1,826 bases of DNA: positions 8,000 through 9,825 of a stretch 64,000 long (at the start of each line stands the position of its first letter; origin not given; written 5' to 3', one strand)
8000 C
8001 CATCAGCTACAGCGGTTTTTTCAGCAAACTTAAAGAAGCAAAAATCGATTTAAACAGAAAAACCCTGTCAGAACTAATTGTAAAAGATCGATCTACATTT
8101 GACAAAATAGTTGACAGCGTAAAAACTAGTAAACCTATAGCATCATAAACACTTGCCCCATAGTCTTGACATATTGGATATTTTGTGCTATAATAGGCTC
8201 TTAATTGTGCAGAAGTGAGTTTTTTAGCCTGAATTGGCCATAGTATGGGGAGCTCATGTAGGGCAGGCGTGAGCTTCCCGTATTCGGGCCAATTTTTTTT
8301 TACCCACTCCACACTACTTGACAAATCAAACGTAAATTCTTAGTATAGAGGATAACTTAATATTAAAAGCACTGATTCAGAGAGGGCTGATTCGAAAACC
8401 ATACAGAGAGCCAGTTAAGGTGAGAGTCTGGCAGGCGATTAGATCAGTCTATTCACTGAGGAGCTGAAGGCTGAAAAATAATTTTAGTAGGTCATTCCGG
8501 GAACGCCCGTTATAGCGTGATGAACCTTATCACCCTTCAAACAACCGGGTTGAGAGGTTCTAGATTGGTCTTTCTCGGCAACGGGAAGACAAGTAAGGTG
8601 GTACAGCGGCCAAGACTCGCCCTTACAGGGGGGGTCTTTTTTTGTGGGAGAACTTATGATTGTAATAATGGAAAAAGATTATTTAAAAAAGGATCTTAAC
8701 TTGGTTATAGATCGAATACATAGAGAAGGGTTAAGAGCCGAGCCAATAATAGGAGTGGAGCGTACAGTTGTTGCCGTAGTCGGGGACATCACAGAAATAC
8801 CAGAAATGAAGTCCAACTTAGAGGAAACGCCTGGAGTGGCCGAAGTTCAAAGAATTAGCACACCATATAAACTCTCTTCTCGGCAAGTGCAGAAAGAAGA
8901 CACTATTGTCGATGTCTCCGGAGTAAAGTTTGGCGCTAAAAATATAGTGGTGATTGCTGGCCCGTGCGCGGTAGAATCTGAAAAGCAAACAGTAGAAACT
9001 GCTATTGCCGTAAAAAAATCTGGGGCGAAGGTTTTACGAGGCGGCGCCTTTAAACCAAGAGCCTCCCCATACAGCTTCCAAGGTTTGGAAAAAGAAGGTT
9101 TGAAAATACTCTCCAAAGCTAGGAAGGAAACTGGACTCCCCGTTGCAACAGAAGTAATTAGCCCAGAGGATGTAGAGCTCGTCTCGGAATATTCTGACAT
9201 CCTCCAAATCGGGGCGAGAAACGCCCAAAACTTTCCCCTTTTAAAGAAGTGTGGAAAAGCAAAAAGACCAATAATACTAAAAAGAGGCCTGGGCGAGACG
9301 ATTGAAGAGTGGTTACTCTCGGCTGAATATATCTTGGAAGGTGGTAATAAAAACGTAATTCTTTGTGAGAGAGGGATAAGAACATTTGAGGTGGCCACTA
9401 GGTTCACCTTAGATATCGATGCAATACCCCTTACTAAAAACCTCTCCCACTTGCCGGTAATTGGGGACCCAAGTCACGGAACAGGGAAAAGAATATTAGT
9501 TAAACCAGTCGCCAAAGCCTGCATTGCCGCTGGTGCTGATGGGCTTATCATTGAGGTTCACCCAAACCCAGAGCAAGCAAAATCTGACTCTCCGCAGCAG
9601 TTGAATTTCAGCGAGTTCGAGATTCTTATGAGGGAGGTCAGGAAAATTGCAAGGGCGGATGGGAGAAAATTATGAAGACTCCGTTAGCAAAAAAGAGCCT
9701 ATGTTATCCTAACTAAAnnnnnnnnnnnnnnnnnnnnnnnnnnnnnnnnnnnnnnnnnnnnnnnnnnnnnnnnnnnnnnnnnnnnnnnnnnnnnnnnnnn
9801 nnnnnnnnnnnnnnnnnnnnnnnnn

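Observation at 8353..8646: T-box riboswitch upstream of aroF(DAHP synthase)-pheS-pheT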

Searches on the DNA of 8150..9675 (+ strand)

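Call 4: search_rna_families(source=window, start=8150, end=8700, threshold=evalue, max_evalue=10, show_alignments=5)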
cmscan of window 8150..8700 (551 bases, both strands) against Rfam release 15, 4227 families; matches with E-value up to 10: 3.
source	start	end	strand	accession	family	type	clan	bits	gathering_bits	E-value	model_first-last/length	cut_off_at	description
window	8363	8627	+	RF00230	T-box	Cis-reg; leader;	-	84.6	93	6.2e-19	1-219/219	no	T-box leader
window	8224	8304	+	RF00947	mir-929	Gene; miRNA;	-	17.2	56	0.72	1-74/74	no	mir-929 microRNA precursor family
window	8585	8643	+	RF01859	Phe_leader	Cis-reg; leader;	-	15.2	55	9.5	1-125/125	no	Phenylalanine leader peptide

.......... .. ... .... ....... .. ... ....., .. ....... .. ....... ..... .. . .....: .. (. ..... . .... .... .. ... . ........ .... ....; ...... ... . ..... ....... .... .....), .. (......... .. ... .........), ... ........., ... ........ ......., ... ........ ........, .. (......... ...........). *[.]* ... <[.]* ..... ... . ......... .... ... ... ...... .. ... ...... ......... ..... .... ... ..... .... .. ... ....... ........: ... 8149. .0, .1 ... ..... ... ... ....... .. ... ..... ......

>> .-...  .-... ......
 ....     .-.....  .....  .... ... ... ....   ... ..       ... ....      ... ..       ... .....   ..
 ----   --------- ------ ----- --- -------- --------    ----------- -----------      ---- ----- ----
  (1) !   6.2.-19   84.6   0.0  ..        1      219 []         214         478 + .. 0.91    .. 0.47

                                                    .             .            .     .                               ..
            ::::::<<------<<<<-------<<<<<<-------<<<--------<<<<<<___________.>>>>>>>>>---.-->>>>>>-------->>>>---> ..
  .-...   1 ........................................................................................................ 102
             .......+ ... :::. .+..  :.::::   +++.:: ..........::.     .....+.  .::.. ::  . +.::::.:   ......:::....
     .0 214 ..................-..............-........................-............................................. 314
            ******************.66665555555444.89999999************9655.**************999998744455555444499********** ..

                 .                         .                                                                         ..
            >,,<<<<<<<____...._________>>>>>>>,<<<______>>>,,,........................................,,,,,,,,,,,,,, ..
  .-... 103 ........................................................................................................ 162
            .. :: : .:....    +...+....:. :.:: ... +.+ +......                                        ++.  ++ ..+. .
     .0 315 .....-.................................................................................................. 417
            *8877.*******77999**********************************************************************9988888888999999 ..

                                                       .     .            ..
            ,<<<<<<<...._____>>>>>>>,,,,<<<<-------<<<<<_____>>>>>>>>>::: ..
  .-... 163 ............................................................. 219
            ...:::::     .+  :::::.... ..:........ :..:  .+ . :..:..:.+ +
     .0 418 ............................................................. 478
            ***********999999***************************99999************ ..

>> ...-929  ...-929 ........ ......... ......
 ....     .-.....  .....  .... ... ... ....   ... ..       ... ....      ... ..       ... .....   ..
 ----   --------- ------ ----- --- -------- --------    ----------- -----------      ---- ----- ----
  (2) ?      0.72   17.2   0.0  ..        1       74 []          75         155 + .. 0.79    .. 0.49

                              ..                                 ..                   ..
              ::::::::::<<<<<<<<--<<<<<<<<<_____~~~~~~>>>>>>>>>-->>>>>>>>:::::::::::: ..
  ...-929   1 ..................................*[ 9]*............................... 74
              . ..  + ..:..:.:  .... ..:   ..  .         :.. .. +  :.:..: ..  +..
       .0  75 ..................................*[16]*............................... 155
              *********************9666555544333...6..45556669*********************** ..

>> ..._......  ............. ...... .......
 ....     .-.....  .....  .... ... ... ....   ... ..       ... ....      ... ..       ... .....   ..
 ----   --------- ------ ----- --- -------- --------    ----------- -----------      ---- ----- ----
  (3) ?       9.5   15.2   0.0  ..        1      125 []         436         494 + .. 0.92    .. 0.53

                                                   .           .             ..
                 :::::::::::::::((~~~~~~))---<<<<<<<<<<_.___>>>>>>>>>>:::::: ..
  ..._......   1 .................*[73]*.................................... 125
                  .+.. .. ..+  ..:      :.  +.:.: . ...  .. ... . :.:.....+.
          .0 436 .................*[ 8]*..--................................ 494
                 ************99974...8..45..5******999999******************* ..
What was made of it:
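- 8467..8496 (+): Stem II with GAA/AGUA S-turn elements. cmscan alignment (call 4).
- On Leader-peptide attenuator of pheST (Rfam Phe_leader RF01859): 15.2 bits against a gathering score of 55, E 9.5, aligned to the terminator only (call 4).
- Closest known: Escherichia coli thrS-infC-rpmI-rplT-pheMST region. Different: The weak Rfam Phe_leader hit (15.2 bits, E 9.5) covers only the terminator (call 4).
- Stem I is full length with K-turn, AG bulge and distal loop, unlike class II leaders (call 4).
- Tried and rejected: I rejected this as a negative result after the E-value scan showed a full-length hit below the cut-off (call 4).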

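Call 21: search_rna_families(sources=[L083, L048, L050, L052, L053, L065, L071, L082], threshold=evalue, max_evalue=0.001, show_alignments=3)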
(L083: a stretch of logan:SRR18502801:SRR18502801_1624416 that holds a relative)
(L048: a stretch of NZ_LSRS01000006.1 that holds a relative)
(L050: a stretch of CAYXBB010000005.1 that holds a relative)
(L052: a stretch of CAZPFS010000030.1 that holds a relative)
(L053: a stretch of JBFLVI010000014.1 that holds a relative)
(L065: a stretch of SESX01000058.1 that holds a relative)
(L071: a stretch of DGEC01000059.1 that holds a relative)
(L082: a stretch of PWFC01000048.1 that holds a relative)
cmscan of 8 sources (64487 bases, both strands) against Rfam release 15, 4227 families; matches with E-value up to 0.001: 9.
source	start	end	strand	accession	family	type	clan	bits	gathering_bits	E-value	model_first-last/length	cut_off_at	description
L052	3672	3931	+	RF00230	T-box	Cis-reg; leader;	-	136.7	93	2.6e-30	1-219/219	no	T-box leader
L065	3681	3949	+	RF00230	T-box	Cis-reg; leader;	-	122.3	93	1.4e-26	1-219/219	no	T-box leader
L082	3661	3929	+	RF00230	T-box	Cis-reg; leader;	-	119.1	93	9.4e-26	1-219/219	no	T-box leader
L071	3658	3916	+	RF00230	T-box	Cis-reg; leader;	-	111.9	93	6.6e-24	1-219/219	no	T-box leader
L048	3560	3828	+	RF00230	T-box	Cis-reg; leader;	-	108.2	93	5.8e-23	1-219/219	no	T-box leader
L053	3499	3849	+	RF00230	T-box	Cis-reg; leader;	-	96.3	93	7e-20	1-219/219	no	T-box leader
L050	3684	3952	+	RF00230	T-box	Cis-reg; leader;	-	89.9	93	3e-18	1-219/219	no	T-box leader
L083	101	370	+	RF00230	T-box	Cis-reg; leader;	-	76.4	93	9.3e-15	1-219/219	no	T-box leader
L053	5117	5188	+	RF00005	tRNA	Gene; tRNA;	CL00001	68.6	29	7.6e-13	1-71/71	no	tRNA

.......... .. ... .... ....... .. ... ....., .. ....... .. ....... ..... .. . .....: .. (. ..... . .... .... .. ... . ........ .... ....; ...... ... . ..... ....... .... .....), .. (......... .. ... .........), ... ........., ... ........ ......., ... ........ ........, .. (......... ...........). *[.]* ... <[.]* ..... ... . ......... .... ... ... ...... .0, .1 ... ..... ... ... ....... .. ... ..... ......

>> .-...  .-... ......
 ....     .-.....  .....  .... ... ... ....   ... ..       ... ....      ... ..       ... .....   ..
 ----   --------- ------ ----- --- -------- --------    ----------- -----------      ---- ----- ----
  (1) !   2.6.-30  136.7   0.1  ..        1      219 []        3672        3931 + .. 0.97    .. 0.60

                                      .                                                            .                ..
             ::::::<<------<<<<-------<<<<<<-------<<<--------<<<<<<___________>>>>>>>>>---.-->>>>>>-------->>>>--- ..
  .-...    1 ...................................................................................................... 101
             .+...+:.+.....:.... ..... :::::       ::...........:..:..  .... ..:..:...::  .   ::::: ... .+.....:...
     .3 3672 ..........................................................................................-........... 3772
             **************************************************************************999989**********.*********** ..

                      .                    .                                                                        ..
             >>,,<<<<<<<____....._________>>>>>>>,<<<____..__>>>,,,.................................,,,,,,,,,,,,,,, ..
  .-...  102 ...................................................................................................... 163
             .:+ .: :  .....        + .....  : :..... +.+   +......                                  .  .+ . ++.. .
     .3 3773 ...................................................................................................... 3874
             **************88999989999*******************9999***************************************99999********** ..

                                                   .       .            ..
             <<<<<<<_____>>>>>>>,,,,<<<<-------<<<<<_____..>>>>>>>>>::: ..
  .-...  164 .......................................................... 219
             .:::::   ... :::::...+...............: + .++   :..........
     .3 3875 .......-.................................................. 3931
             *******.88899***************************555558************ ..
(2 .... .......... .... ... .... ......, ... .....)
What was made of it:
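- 8452..8454 (+): Specifier codon UUC (Phe), followed by the conserved purine A8455, on the 3' side of the specifier loop. It aligns to the same model columns as UAC in Tyr T-boxes (calls 4, 21).
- Closest known: Phe- and Tyr-specific T-boxes upstream of type I-beta DAHP synthase in Firmicutes. Different: Those leaders keep the canonical S-turn and ACCGCG, and most pass the Rfam threshold (call 21).
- The stem I specifier-loop S-turn (AGUA/GAA), which is strongly conserved in the Rfam consensus and present in the Firmicute examples whose alignments I inspected (L052, L065, L082; call 21), is absent in all six leaders.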

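Call 23: search_rna_families(source=L083, start=1, end=450, threshold=evalue, max_evalue=0.01, show_alignments=1)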
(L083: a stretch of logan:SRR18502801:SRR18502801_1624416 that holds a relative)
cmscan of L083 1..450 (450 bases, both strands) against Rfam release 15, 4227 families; matches with E-value up to 0.01: 1.
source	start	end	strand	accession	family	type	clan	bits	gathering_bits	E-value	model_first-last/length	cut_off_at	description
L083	101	370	+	RF00230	T-box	Cis-reg; leader;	-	76.4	93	6.5e-17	1-219/219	no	T-box leader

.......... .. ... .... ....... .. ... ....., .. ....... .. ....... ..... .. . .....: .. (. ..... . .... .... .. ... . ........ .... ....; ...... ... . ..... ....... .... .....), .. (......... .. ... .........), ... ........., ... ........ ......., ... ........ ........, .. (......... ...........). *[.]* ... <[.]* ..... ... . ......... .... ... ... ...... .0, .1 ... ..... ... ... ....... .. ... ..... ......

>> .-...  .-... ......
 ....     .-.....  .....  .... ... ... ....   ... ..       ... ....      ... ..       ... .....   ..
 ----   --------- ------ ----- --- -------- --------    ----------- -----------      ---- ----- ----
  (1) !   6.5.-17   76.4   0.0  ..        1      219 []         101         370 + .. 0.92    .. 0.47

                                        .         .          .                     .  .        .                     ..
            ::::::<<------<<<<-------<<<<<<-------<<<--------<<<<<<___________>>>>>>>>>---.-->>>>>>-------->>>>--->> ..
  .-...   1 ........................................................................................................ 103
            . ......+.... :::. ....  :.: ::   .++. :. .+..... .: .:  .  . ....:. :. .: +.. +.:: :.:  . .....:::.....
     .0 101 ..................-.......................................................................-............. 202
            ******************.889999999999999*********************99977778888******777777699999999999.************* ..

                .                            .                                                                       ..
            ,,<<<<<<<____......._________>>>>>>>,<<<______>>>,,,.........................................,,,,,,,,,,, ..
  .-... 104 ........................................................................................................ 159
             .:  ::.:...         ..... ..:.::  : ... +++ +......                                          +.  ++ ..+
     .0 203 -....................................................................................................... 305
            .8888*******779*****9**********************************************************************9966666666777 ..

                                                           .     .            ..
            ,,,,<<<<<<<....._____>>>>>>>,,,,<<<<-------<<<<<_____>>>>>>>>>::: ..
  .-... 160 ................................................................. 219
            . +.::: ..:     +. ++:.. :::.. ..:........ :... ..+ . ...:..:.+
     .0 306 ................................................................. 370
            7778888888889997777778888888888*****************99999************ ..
